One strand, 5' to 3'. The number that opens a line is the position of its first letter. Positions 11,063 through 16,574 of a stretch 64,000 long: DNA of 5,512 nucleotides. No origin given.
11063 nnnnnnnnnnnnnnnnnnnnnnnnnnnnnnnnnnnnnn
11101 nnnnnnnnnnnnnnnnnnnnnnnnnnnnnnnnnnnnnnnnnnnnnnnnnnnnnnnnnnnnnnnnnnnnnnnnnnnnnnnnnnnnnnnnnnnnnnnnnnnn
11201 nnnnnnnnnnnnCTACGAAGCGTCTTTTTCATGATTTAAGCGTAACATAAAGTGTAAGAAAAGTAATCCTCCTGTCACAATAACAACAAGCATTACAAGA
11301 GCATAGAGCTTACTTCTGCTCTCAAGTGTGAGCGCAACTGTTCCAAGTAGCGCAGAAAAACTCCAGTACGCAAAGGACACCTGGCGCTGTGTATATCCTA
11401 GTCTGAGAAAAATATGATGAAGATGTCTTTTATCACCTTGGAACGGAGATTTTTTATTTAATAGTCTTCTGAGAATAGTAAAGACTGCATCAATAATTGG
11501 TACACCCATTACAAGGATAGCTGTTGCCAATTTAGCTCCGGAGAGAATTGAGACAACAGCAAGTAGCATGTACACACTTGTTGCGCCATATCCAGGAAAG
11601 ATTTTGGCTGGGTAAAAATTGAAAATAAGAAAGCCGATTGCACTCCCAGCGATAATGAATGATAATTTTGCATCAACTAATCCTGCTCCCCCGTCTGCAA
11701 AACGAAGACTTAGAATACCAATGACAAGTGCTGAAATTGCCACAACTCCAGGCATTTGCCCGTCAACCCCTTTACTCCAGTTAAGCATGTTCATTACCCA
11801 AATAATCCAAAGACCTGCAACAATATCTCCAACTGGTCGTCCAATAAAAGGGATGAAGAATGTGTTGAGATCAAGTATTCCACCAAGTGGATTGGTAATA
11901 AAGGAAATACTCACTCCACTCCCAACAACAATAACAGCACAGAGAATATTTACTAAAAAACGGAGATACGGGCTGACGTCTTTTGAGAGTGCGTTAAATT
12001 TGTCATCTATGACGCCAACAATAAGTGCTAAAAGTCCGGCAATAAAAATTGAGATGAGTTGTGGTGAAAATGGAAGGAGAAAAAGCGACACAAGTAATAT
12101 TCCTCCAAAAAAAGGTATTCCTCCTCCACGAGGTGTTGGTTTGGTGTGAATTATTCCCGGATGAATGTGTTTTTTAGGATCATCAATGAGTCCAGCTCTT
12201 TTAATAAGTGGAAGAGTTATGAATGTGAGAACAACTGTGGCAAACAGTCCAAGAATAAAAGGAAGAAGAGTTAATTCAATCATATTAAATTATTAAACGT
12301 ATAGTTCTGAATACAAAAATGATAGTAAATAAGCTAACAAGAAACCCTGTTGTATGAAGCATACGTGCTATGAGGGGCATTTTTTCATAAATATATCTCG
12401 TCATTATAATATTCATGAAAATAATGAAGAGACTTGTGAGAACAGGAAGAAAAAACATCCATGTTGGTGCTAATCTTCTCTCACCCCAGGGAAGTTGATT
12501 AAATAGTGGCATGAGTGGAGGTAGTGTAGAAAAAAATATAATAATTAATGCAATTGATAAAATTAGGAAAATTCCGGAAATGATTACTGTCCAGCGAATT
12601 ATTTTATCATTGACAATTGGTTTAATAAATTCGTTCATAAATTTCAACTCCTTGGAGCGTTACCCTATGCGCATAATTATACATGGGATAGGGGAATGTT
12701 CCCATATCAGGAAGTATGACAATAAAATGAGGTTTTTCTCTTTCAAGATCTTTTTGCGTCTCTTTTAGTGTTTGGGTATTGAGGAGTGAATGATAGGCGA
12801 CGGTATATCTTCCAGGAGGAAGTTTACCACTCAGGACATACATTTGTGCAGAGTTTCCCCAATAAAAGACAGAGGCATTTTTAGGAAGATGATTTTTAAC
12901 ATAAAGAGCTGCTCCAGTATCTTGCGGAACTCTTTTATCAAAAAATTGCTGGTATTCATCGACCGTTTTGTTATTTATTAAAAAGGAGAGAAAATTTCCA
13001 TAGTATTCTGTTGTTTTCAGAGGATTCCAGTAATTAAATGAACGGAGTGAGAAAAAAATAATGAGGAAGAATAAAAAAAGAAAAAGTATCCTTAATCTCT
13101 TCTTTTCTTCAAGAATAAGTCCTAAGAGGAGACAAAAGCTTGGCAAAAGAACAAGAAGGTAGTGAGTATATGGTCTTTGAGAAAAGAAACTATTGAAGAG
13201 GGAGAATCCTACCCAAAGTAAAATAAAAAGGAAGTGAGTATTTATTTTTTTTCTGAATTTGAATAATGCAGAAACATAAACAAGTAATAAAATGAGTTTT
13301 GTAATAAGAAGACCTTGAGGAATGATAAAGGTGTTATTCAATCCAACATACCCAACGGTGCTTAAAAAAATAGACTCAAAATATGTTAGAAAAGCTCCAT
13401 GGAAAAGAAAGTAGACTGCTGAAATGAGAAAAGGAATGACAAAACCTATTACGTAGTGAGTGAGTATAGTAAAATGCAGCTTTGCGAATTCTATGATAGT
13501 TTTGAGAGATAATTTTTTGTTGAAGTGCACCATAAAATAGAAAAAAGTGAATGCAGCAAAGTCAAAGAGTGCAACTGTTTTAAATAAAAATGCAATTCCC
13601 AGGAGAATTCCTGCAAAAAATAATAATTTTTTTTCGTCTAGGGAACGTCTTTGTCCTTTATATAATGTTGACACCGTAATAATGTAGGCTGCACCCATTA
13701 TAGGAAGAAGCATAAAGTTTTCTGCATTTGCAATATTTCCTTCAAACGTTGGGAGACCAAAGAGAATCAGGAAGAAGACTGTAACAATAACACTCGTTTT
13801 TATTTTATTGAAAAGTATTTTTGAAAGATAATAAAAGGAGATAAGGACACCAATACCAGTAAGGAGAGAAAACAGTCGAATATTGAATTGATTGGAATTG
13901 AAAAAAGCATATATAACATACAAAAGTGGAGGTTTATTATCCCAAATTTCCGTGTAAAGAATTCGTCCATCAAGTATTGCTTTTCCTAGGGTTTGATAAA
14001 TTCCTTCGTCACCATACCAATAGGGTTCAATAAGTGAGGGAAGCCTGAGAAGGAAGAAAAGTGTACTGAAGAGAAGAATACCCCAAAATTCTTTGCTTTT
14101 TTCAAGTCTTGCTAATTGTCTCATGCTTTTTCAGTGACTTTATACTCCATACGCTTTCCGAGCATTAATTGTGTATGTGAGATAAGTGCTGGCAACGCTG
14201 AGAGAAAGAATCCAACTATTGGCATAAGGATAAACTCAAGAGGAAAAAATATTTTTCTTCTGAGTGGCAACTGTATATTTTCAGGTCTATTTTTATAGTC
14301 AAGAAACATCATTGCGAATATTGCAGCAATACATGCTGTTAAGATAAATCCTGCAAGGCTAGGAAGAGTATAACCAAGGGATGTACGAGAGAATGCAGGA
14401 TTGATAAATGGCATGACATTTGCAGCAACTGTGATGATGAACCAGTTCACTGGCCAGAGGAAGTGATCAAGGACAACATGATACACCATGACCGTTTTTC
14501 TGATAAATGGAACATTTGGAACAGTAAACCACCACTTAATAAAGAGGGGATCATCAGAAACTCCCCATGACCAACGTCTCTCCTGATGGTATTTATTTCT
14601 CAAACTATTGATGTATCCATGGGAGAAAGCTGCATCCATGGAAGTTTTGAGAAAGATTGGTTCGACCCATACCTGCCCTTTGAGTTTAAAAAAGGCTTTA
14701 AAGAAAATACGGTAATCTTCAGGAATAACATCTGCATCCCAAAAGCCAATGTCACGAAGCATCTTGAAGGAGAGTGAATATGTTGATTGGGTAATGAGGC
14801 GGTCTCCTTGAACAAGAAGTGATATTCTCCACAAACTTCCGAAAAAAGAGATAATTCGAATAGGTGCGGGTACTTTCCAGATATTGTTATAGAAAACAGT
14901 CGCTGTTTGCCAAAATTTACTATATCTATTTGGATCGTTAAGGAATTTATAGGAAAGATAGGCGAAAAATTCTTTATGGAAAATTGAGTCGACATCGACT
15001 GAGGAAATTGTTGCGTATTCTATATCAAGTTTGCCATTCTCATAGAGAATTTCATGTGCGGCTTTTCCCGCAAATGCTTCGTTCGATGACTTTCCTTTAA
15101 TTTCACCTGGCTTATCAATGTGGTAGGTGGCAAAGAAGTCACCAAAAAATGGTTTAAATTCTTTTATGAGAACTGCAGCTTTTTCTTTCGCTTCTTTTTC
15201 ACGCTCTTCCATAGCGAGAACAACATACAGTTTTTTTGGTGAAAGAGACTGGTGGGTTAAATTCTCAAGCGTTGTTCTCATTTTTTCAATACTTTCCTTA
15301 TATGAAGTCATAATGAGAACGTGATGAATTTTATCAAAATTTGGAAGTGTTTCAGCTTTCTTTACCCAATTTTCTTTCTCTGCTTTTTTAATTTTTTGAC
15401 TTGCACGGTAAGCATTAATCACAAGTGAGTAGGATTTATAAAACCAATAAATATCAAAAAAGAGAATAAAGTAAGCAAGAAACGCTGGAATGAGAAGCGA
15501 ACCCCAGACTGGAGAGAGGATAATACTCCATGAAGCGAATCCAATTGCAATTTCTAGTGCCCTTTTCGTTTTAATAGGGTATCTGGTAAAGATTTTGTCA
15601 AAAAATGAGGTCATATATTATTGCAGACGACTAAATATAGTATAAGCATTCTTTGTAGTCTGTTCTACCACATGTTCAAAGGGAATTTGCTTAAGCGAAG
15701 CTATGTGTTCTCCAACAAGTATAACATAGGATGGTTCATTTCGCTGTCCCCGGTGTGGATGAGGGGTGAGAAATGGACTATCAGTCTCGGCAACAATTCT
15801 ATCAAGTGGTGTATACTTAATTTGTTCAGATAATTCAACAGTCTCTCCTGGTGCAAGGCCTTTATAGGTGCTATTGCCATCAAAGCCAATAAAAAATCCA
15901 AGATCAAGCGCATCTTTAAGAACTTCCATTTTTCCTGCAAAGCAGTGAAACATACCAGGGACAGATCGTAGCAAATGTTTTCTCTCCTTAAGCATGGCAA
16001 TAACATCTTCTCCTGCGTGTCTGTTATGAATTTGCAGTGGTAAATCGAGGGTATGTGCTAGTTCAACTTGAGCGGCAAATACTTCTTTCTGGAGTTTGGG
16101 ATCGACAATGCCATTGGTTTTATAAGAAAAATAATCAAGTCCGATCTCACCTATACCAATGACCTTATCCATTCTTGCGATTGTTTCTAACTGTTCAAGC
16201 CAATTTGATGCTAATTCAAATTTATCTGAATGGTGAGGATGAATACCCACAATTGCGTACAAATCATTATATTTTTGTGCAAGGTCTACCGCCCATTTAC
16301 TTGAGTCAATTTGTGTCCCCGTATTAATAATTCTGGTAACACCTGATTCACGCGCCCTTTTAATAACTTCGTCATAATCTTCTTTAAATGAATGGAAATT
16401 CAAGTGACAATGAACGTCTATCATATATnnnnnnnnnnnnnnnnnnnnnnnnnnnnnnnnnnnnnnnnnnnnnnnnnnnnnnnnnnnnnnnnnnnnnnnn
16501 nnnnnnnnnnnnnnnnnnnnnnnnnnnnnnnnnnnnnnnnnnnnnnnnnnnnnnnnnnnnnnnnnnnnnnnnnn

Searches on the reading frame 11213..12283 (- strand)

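Call 6: search_protein_families(library=pfam, proteins=[window:11213-12283:-], max_evalue=0.00001)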
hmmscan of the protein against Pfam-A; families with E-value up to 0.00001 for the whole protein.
window:11213-12283:- (356 aa): 1 family
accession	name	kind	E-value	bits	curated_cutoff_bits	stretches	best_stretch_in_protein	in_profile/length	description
PF00953.26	Glycos_transf_4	-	2.8e-21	76.6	27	1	77-248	2-159/160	Glycosyl transferase family 4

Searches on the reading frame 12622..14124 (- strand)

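Call 7: search_protein_families(library=pfam, proteins=[window:12622-14124:-], max_evalue=0.00001)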
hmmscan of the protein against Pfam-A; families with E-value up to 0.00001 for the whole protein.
window:12622-14124:- (500 aa): 1 family
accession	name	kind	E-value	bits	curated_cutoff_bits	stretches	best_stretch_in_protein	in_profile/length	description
PF02366.24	PMT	-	2.8e-07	30.8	22.7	1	72-242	75-240/245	Dolichyl-phosphate-mannose-protein mannosyltransferase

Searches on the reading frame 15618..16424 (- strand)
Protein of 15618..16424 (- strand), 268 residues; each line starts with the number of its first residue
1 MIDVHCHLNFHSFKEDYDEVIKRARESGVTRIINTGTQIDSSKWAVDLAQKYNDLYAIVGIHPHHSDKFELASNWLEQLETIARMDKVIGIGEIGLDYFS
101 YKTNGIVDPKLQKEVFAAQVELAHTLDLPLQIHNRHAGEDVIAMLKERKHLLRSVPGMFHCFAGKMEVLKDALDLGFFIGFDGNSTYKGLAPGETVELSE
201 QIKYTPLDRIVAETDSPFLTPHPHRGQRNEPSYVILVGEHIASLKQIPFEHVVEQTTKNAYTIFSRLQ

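Call 7: search_protein_families(library=pfam, proteins=[window:15618-16424:-], max_evalue=0.00001)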
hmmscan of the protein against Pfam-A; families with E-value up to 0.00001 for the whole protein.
window:15618-16424:- (268 aa): 1 family
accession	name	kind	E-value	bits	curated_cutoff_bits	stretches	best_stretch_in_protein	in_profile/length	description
PF01026.27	TatD_DNase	-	1.1e-77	261.3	27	1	2-265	1-253/253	TatD related DNase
